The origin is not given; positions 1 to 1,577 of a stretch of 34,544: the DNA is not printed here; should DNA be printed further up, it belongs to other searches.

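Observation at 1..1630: Cobalamin riboswitch controlling a beta-propeller surface lipoprotein (candidate B12-capture protein)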

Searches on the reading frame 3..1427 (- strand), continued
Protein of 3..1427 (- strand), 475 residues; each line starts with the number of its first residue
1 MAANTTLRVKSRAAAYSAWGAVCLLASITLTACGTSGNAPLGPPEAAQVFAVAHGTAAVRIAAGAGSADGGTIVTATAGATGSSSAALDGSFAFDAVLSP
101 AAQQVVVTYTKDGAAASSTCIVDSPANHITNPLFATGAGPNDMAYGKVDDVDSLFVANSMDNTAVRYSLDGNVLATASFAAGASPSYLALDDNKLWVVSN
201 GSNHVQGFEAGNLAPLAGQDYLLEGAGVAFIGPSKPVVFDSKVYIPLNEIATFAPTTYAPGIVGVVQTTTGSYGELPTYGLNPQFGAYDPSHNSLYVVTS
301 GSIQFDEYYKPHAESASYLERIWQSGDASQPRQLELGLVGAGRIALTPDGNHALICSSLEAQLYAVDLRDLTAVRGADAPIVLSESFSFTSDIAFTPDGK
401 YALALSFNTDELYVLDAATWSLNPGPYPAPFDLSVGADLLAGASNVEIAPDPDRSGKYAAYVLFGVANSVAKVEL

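Call 31: fold_search(model_id=the predicted structure, library=pdb)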
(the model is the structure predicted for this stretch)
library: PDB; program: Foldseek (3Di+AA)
matches with E <= 10: 1773; with E <= 0.001: 1037
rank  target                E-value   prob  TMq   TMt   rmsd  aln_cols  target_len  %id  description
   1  3bws_A                6.1e-12  1.00  0.52  0.60  11.3       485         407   13  Crystal structure of the leptospiral antigen Lp49 (released 2008-10-07)
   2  3vgz_C                6.8e-11  1.00  0.54  0.77   4.0       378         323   16  Crystal structure of E. coli YncE (released 2011-11-16)
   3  8ge3_B                8.6e-11  1.00  0.49  0.68   4.4       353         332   12  CryoEM structure of beta-2-adrenergic receptor in complex with nucleotide-free Gs heterotrimer (#4 of 20) (released 2024-03-06)
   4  9w6w_B                1.4e-10  1.00  0.50  0.69   4.2       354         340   13  5-CT-bound serotonin 5A (5-HT5A) receptor-Gi protein complex (released 2025-11-26)
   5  9m8k_B                1.7e-10  1.00  0.50  0.69   4.1       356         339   14  cryo-EM structure of human TAS2R4 with oligopeptide (released 2026-03-18)
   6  9ecj_D                2.0e-10  1.00  0.50  0.76   4.5       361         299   12  Human P2RY8 bound to S-geranylgeranyl-L-glutathione in complex with miniG13 (released 2025-11-05)
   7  7seu_D                4.3e-10  1.00  0.52  0.76   4.6       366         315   18  Crystal structure of E coli contaminant protein YncE co-purified with a plant protein (released 2022-04-20)
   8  6omm_B                7.9e-10  1.00  0.49  0.67   4.4       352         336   13  Cryo-EM structure of formyl peptide receptor 2/lipoxin A4 receptor in complex with Gi (released 2020-02-26)
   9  3vh0_A                9.9e-10  1.00  0.53  0.76   4.4       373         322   17  Crystal structure of E. coli YncE complexed with DNA (released 2011-11-16)
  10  3vgz_A                1.1e-09  1.00  0.54  0.77   3.9       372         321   17  Crystal structure of E. coli YncE (released 2011-11-16)
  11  8ikg_B                1.7e-09  1.00  0.48  0.68   4.2       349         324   13  Cryo-EM structure of human receptor with G proteins (released 2024-06-05)
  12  8jbf_D                2.1e-09  1.00  0.49  0.67   4.6       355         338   14  Senktide bound to active human neurokinin 3 receptor in complex with Gq (released 2024-02-28)
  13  7f6i_C                2.3e-09  1.00  0.49  0.68   4.4       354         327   14  Cryo-EM structure of human bradykinin receptor BK2R in complex Gq proteins and kallidin (released 2022-01-05)
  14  9e2g_2B               2.4e-09  1.00  0.27  0.22  25.5       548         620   11  Cryo-EM structure of 48 nm repeat of microtubule doublet from T. brucei flagellum (released 2025-03-12)
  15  9bhl_B                2.6e-09  1.00  0.48  0.74   4.1       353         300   13  Human proton sensing receptor GPR65 in complex with miniGs (released 2025-01-22)
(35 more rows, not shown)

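Call 33: find_encoding_contigs(protein=P0003, flank=10000, max_places=1)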
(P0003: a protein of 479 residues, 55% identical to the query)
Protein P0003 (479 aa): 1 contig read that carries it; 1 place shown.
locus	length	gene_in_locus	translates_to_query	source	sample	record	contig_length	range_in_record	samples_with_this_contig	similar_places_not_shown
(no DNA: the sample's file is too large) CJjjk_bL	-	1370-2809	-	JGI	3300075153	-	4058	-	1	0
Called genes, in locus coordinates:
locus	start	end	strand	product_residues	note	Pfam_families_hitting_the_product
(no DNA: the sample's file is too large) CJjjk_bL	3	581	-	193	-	?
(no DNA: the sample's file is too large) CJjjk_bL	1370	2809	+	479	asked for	-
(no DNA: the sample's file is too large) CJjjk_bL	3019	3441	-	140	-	-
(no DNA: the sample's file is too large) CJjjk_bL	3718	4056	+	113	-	?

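Call 34: find_encoding_contigs(protein=P0004, flank=10000, max_places=1)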
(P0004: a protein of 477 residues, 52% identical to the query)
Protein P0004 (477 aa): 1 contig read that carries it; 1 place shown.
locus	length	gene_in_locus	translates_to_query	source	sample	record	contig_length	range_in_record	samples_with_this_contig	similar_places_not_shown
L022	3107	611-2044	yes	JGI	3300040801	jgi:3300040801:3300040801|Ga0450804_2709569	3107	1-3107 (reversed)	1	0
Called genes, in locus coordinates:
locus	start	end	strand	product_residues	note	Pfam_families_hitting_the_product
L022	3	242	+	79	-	?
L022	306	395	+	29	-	-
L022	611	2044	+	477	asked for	-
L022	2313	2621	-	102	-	PF00076:RRM_1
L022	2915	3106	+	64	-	?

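Call 35: find_encoding_contigs(protein=P0006, flank=10000, max_places=1)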
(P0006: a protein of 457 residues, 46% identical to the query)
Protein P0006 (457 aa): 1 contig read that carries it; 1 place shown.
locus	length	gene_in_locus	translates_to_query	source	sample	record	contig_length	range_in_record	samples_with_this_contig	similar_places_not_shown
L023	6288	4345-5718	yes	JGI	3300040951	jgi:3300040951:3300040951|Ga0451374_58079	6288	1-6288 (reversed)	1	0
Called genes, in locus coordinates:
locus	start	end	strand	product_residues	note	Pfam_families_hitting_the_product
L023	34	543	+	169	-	PF00005:ABC_tran, PF13304:AAA_21 (weak)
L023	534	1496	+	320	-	PF01497:Peripla_BP_2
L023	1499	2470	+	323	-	PF01032:FecCD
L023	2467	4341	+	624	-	PF07715:Plug, PF00593:TonB_dep_Rec_b-barrel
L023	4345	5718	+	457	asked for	-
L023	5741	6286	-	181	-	?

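Call 50: search_protein_representatives(alignment_id=A1)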
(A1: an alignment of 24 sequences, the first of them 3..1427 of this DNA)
Query: 24 sequences, 460 profile positions. Proteins with E-value up to 0.001 (for the whole library): 2760; up to 1e-10: 371; up to 1e-30: 31. The best 150 are listed.
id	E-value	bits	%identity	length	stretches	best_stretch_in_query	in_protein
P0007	1.4e-192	657.0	-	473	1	4-460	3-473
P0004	7.3e-192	654.6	-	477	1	5-460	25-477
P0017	3.9e-178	609.4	-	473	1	3-459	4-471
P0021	4.1e-178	609.3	-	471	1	1-460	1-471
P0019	7.5e-175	598.5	-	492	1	4-460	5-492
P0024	5.1e-161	552.9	-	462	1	1-460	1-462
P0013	1.3e-159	548.3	-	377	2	106-460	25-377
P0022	3.5e-152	523.8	-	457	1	1-460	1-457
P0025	1.4e-149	515.2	-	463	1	4-459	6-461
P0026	5.7e-146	503.3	-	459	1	4-459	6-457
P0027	8.3e-140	483.0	-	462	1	4-459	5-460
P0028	9.8e-139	479.5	-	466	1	6-460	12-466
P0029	3.4e-138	477.7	-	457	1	1-459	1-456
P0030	4.8e-138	477.2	-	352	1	110-460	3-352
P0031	5.4e-122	424.3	-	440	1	16-459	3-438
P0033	1.3e-77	278.0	-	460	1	1-456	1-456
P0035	1.0e-72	261.9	-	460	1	5-459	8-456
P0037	5.9e-70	252.7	-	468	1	3-459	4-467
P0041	5.4e-55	203.4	-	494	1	115-459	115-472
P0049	1.7e-29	119.4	-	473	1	21-417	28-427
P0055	1.4e-26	109.8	-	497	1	5-419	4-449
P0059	7.7e-25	104.0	-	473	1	43-420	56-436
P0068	5.4e-23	97.9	-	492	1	5-415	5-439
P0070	2.7e-22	95.6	-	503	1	10-416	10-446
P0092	8.2e-20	87.4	-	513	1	1-419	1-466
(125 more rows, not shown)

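Call 51: find_encoding_contigs(protein=P0033, flank=8000, max_places=2)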
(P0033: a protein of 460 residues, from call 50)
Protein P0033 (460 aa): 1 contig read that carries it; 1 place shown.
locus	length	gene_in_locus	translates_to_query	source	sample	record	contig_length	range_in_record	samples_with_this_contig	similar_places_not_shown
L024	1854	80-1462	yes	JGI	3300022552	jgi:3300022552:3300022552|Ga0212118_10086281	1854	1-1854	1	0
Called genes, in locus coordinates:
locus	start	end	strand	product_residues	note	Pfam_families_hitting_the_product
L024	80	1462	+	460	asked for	-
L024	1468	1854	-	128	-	?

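Call 52: find_related_loci(query=A1, collection=metagenome_contigs, flank=7000)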
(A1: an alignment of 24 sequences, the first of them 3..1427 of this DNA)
Query A1 (475 aa) in metagenome_contigs; peptide patterns used: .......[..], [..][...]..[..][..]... (x = any residue, [..] = any of these).
186 stretches matched a pattern; 9 encode a relative of the query (tblastn E <= 1e-3); 9 distinct loci.
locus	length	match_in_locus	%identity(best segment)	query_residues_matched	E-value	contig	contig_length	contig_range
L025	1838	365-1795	42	21-475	1e-112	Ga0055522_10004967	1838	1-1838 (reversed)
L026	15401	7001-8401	44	8-475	2e-101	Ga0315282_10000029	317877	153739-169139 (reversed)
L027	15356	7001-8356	44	24-475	9e-101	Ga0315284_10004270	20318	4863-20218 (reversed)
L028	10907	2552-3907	43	33-474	3e-100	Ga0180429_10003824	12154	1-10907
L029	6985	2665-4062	44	22-475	2e-95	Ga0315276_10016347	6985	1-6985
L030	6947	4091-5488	44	22-475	2e-95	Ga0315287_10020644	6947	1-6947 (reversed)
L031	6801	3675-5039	42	28-475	1e-94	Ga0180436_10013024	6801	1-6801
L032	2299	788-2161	43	21-469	4e-86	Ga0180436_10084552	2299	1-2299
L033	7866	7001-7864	39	32-313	5e-51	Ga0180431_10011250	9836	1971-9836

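Call 58: find_homologous_proteins(query=L004:8031-10001:+, max_evalue=1e-40)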
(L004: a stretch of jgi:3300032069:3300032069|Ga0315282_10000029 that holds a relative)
Query L004:8031-10001:+ (657 aa): 24 proteins with E <= 1e-40 among 8000 candidates.
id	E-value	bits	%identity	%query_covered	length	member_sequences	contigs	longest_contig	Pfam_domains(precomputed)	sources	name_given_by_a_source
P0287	0.0e+0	1312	91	100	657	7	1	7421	PF07715.21,PF00593.31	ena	-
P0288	3.3e-178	612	51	91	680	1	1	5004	PF07715.21,PF00593.31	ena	-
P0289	2.9e-175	603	50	91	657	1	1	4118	PF07715.21,PF00593.31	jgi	jgi:vitamin B12 transporter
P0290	1.3e-174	601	48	95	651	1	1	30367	PF07715.21,PF00593.31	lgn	-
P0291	1.0e-173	598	49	93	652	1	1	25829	PF07715.21,PF00593.31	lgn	-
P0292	2.3e-171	590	49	95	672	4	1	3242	PF07715.21,PF00593.31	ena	-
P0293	3.2e-170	586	47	100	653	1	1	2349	PF07715.21,PF00593.31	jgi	jgi:vitamin B12 transporter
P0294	1.5e-166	574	47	100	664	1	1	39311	PF07715.21,PF00593.31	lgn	-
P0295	2.5e-165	570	47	97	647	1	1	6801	PF07715.21,PF00593.31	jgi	-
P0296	6.0e-165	569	49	90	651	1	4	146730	PF07715.21,PF00593.31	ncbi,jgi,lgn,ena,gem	-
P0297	1.5e-163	564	47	95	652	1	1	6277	PF07715.21,PF00593.31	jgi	-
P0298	5.2e-162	559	48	90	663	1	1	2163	PF07715.21,PF00593.31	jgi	-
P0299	5.6e-160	552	45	98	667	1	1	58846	PF07715.21,PF00593.31,PF14905.13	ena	-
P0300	1.2e-157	545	43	99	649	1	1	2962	PF07715.21,PF00593.31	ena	-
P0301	2.0e-154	534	46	90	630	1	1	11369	PF07715.21,PF00593.31,PF14905.13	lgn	-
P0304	2.2e-148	514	45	94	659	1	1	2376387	PF07715.21,PF00593.31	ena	-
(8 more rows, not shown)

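Call 59: find_encoding_contigs(protein=P0304, flank=8000, max_places=1)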
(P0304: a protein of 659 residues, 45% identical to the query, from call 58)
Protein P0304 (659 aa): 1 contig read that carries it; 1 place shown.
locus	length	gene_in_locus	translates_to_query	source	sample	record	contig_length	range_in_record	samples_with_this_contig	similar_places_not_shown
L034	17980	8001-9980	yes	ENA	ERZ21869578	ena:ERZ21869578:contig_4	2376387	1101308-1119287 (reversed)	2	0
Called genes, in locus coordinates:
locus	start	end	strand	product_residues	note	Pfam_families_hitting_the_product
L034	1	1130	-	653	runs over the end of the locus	PF06835:LptC (faint), PF03968:LptD_N (faint)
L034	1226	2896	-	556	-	PF02463:SMC_N, PF13476:AAA_23, PF13304:AAA_21 (faint)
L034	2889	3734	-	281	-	PF01513:NAD_kinase, PF20143:NAD_kinase_C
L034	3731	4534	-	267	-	PF01728:FtsJ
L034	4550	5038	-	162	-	PF02681:DUF212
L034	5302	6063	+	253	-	PF00005:ABC_tran, PF02463:SMC_N (faint), PF13304:AAA_21 (faint)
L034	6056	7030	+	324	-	PF01497:Peripla_BP_2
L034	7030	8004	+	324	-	PF01032:FecCD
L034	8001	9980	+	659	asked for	PF07715:Plug, PF00593:TonB_dep_Rec_b-barrel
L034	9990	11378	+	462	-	-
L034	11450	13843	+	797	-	PF13188:PAS_8 (weak), PF07730:HisKA_3, PF02518:HATPase_c, PF13581:HATPase_c_2, PF00072:Response_reg, PF00196:GerE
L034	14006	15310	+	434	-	PF00909:Ammonium_transp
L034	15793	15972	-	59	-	-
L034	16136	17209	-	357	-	-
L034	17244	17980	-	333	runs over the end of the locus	PF00551:Formyl_trans_N, PF02911:Formyl_trans_C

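Call 60: search_protein_families(library=ncbifam, proteins=[L004:5391-6149:+, L004:6146-7063:+, L004:7060-8034:+, L004:8031-10004:+, L004:10001-11389:+], max_evalue=0.00001)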
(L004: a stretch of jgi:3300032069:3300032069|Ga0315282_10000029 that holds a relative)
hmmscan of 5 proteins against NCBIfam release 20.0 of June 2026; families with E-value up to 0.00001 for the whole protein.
L004:5391-6149:+ (252 aa): 180 families (the best 25 are shown)
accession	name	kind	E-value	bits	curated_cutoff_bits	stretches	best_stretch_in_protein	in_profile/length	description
TIGR03873.1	F420-0_ABC_ATP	hypoth_equivalog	7.6e-67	225.2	372.4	1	4-244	1-240/256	putative F420-0 ABC transporter ATP-binding protein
NF007082.0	PRK09536.1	equivalog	1.3e-59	202.4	537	1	8-236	7-234/402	corrinoid ABC transporter ATPase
NF010068.0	PRK13548.1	equivalog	9.9e-56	188.7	261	1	4-242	5-244/261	heme ABC transporter ATP-binding protein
NF008409.0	PRK11231.1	equivalog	4.6e-52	176.9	375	1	4-239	2-236/255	Fe(3+) dicitrate ABC transporter ATP-binding protein FecE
NF007863.0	PRK10575.1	equivalog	1.2e-50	172.2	433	1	15-242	23-249/265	Fe3+-hydroxamate ABC transporter ATP-binding protein FhuC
NF040873.1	AztA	equivalog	2.2e-45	154.6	220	1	13-212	1-190/191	zinc ABC transporter ATP-binding protein AztA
NF052485.1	sider_ATP_EitC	equivalog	1.6e-44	152.2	485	1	13-238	11-232/251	siderophore ABC transporter ATP-binding protein EitC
NF007606.0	PRK10253.1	equivalog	9.3e-43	146.5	497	1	3-238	6-241/266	iron-enterobactin ABC transporter ATP-binding protein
NF010067.0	PRK13547.1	equivalog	1.4e-42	145.9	374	1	17-240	14-254/272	heme ABC transporter ATP-binding protein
NF053840.1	MnTportMntADein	equivalog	1.2e-41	142.8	400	1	5-235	2-226/240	manganese ABC transporter ATP-binding protein MntA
TIGR03771.1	anch_rpt_ABC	equivalog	1.9e-39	135.7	268.8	1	27-237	3-208/223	anchored repeat-type ABC transporter ATP-binding subunit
TIGR03864.1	PQQ_ABC_ATP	hypoth_equivalog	7e-38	130.4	302.25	1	5-234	2-225/236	ABC transporter, ATP-binding subunit, PQQ-dependent alcohol dehydrogenase system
TIGR00968.1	3a0106s01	subfamily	9.4e-37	126.8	342.75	1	9-230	5-220/237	sulfate ABC transporter ATP-binding protein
TIGR02857.1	CydD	equivalog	9.5e-37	127.1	435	1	8-196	325-514/529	thiol reductant ABC exporter subunit CydD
TIGR02315.1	ABC_phnC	equivalog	2.1e-36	125.6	266.1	1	6-238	3-242/243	phosphonate ABC transporter ATP-binding protein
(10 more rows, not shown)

L004:6146-7063:+ (305 aa): 6 families
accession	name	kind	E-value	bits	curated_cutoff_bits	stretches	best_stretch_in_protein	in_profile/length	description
TIGR04281.1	peripla_PGF_1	equivalog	1.3e-34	119.9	325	1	25-298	6-264/330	PGF-CTERM-anchored ABC transporter substrate-binding protein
NF002894.0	PRK03379.1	equivalog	4.6e-26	91.6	234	1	39-297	22-261/266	vitamin B12 ABC transporter substrate-binding protein BtuF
TIGR03659.1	IsdE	equivalog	1.3e-17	63.9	298.65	1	10-279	6-271/292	heme ABC transporter substrate-binding protein IsdE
NF038402.1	TroA_like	subfamily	1.7e-17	63.7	30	1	42-232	1-183/219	helical backbone metal receptor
NF052484.1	sider_BP_EitA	equivalog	3.1e-08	33.1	640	0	203-280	230-305/328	siderophore ABC transporter substrate-binding protein EitA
NF008501.1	PRK11411.1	subfamily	3e-07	29.7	320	1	79-279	83-273/303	Fe(3+) dicitrate ABC transporter substrate-binding protein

L004:7060-8034:+ (324 aa): 16 families
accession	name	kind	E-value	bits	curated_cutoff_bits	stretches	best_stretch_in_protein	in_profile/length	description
NF007081.0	PRK09535.1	equivalog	3.8e-62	210.7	461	1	33-318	78-360/366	vitamin B12 ABC transporter permease BtuC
NF003001.0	PRK03784.1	equivalog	1.3e-57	195.5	334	1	8-321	20-330/332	vitamin B12 ABC transporter permease BtuC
NF007299.0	PRK09777.1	equivalog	1.3e-57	195.5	406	1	7-319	6-317/318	Fe(3+) dicitrate ABC transporter permease subunit FecD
TIGR03869.1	F420-0_ABCperm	hypoth_equivalog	9.3e-56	189.5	437.35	1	15-322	18-324/325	putative F420-0 ABC transporter permease subunit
NF007867.0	PRK10577.1-3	subfamily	1.6e-53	182.1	849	1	4-321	387-707/710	Fe(3+)-hydroxamate ABC transporter permease FhuB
NF007871.0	PRK10577.2-2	equivalog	6.4e-53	180.3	899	1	5-321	359-678/679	Fe(3+)-hydroxamate ABC transporter permease FhuB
NF008407.0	PRK11228.1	equivalog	6.8e-49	166.5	396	1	41-318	49-328/330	iron-dicitrate ABC transporter permease FecC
NF007866.0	PRK10577.1-2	equivalog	7.1e-49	166.7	554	1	7-320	356-664/666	Fe(3+)-hydroxamate ABC transporter permease FhuB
NF007872.0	PRK10577.2-3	equivalog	3.2e-48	164.6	727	1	9-323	22-334/676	Fe(3+)-hydroxamate ABC transporter permease FhuB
NF007869.0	PRK10577.1-6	equivalog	8.7e-43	146.7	954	1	7-318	383-693/703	Fe(3+)-hydroxamate ABC transporter permease FhuB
NF007873.0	PRK10577.2-4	equivalog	2.3e-41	142.3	1012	1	10-318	329-642/646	Fe(3+)-hydroxamate ABC transporter permease FhuB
NF007870.0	PRK10577.2-1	equivalog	4.3e-41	141.3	1355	1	38-320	392-674/678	Fe(3+)-hydroxamate ABC transporter permease FhuB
NF007760.0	PRK10441.1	equivalog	1.1e-38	133.2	428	1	13-322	19-332/335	Fe(3+)-siderophore ABC transporter permease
NF007759.0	PRK10440.1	equivalog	3e-32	112.2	422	1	2-320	7-327/330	iron-enterobactin ABC transporter permease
NF007868.0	PRK10577.1-5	equivalog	4.8e-30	104.6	943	1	6-318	355-663/666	Fe(3+)-hydroxamate ABC transporter permease FhuB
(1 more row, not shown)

L004:8031-10004:+ (657 aa): 27 families (the best 25 are shown)
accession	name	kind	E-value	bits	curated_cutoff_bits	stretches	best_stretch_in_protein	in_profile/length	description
TIGR01779.1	TonB-B12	equivalog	2.5e-40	138.7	599.7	2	91-202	50-166/614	TonB-dependent vitamin B12 receptor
TIGR01783.1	TonB-siderophor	subfamily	3e-26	92.2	223.5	2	90-193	6-111/649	TonB-dependent siderophore receptor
TIGR01785.1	TonB-hemin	subfamily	5.4e-26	91.2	316.85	2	97-190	31-129/677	TonB-dependent heme/hemoglobin receptor family protein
NF007926.1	PRK10641.1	equivalog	5.8e-26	91.2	836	1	100-192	60-156/617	TonB-dependent vitamin B12 receptor BtuB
TIGR01786.1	TonB-hemlactrns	subfamily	5.1e-24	84.6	323.75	2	101-190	38-134/719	TonB-dependent hemoglobin/transferrin/lactoferrin family receptor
NF010051.0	PRK13528.1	subfamily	5.2e-18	64.6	583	1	110-192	76-174/727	FepA family TonB-dependent siderophore receptor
NF038079.1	TonB_sider_MxcH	equivalog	6e-18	64.3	925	1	74-193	120-242/792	TonB-dependent siderophore myxochelin receptor MxcH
NF010048.1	PRK13524.1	subfamily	2.4e-17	62.7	493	1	101-192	71-178/744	FepA family TonB-dependent siderophore receptor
NF041535.1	TonB_rec_PqqU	equivalog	8.2e-17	60.7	1200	2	86-192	16-132/676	TonB-dependent receptor PqqU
NF010010.0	PRK13483.1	equivalog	4e-15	54.8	927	1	92-194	56-167/660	ligand-gated channel protein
NF007478.2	PRK10064.1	equivalog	3e-14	52.2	745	1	93-238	54-205/663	catecholate siderophore receptor CirA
NF010012.0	PRK13486.1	equivalog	4.1e-14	51.9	924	1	89-194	45-162/696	TonB-dependent receptor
NF010038.0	PRK13513.1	equivalog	1e-12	47.4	942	1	97-191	65-166/659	ligand-gated channel protein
NF010011.0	PRK13484.1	equivalog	3.4e-12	45.4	1197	1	89-191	50-160/682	IreA family TonB-dependent siderophore receptor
TIGR01782.1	TonB-Xanth-Caul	subfamily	7.5e-12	44.4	310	1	102-191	41-135/868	TonB-dependent receptor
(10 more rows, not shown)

L004:10001-11389:+ (462 aa): 0 families
